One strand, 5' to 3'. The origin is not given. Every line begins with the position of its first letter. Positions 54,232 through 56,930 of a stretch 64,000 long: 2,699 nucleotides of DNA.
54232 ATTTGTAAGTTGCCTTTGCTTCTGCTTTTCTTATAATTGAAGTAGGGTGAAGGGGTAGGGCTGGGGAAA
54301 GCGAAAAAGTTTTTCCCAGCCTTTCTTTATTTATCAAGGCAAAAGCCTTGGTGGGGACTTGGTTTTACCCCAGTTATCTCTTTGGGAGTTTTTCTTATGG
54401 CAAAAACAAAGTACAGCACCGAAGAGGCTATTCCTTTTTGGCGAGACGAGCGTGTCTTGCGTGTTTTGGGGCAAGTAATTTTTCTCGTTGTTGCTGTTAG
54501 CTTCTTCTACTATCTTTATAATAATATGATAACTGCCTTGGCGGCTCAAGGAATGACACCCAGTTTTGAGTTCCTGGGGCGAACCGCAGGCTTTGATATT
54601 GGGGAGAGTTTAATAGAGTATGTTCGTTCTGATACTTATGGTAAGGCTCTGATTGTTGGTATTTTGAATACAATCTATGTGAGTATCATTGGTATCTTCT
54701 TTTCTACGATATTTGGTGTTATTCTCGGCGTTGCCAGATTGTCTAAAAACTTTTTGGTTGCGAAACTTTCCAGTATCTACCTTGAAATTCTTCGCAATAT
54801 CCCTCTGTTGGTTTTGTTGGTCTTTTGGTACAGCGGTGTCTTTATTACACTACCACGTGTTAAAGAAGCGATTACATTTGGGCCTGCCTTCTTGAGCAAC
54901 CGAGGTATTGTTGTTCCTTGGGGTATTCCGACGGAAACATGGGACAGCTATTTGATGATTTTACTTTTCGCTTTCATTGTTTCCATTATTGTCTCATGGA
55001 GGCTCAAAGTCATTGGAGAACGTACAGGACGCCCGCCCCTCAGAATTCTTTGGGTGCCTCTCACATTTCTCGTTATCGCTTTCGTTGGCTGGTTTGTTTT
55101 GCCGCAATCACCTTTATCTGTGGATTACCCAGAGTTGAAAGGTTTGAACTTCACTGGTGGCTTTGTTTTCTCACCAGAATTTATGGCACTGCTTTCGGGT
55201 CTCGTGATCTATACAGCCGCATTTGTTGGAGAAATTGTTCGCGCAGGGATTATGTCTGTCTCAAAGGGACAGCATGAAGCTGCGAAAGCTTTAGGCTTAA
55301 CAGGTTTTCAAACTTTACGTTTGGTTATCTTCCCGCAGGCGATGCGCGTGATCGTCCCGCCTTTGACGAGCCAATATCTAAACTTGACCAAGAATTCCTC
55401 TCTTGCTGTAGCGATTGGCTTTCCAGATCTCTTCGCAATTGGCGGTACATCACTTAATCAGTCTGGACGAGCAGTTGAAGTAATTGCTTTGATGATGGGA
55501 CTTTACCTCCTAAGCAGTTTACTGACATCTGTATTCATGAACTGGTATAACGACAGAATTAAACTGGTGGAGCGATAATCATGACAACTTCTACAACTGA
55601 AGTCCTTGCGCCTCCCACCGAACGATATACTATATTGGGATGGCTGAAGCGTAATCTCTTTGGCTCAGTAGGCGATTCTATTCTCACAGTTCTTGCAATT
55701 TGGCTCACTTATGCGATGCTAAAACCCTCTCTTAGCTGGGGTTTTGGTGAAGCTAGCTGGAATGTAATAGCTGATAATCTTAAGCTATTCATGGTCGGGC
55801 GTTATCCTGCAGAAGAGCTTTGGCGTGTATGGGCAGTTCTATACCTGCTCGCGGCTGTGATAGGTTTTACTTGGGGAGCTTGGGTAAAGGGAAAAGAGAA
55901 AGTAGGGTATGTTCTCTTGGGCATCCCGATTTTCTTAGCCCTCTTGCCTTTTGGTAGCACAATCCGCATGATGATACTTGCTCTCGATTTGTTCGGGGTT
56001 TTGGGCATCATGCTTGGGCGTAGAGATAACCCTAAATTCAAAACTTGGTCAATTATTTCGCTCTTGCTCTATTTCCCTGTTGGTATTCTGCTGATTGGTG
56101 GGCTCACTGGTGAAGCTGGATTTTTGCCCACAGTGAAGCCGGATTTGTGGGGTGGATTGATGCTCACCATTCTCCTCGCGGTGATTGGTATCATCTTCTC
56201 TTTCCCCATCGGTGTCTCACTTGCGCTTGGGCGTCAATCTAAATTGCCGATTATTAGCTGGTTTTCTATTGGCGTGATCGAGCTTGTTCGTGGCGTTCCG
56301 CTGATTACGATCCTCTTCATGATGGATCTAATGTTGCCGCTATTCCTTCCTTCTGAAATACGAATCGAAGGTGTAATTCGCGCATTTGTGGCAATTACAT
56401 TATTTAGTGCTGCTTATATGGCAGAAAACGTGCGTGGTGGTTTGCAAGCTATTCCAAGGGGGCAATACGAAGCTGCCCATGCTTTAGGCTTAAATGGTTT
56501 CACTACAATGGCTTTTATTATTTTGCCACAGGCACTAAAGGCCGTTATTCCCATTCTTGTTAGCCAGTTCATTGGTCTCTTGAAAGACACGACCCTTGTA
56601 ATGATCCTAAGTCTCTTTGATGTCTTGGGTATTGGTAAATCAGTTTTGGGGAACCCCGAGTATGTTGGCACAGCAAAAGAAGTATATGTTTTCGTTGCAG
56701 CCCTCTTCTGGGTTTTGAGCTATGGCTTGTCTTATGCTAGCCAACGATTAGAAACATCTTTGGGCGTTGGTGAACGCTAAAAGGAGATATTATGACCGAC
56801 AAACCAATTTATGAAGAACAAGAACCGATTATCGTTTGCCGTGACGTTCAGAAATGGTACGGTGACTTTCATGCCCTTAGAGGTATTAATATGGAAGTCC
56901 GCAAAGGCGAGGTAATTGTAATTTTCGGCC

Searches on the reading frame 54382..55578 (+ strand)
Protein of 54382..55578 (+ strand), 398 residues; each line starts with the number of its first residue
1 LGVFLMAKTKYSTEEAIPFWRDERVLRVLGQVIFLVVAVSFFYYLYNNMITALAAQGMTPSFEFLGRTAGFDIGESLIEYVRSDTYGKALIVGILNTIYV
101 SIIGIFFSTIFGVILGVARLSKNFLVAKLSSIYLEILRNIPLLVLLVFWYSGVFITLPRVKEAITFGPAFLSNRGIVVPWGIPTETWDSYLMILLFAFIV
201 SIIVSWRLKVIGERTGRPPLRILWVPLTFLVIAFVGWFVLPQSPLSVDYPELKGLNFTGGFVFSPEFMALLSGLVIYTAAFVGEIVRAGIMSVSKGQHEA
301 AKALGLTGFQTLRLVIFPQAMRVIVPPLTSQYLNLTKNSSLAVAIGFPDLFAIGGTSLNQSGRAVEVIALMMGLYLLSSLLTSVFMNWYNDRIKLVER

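Call 86: search_protein_families(library=pfam, proteins=[window:54382-55578:+], max_evalue=0.00001)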
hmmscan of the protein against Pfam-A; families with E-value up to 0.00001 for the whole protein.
window:54382-55578:+ (398 aa): 1 family
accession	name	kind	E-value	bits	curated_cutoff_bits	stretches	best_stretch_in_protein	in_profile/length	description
PF00528.27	BPD_transp_1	-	3.5e-15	56.6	26.4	1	223-394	28-183/184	Binding-protein-dependent transport system inner membrane component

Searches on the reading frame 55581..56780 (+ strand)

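Call 86: search_protein_families(library=pfam, proteins=[window:55581-56780:+], max_evalue=0.00001)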
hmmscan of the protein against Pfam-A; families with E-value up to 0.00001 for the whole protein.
window:55581-56780:+ (399 aa): 1 family
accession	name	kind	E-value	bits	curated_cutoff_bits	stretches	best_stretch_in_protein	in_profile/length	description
PF00528.27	BPD_transp_1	-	8.7e-16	58.6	26.4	1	208-381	2-169/184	Binding-protein-dependent transport system inner membrane component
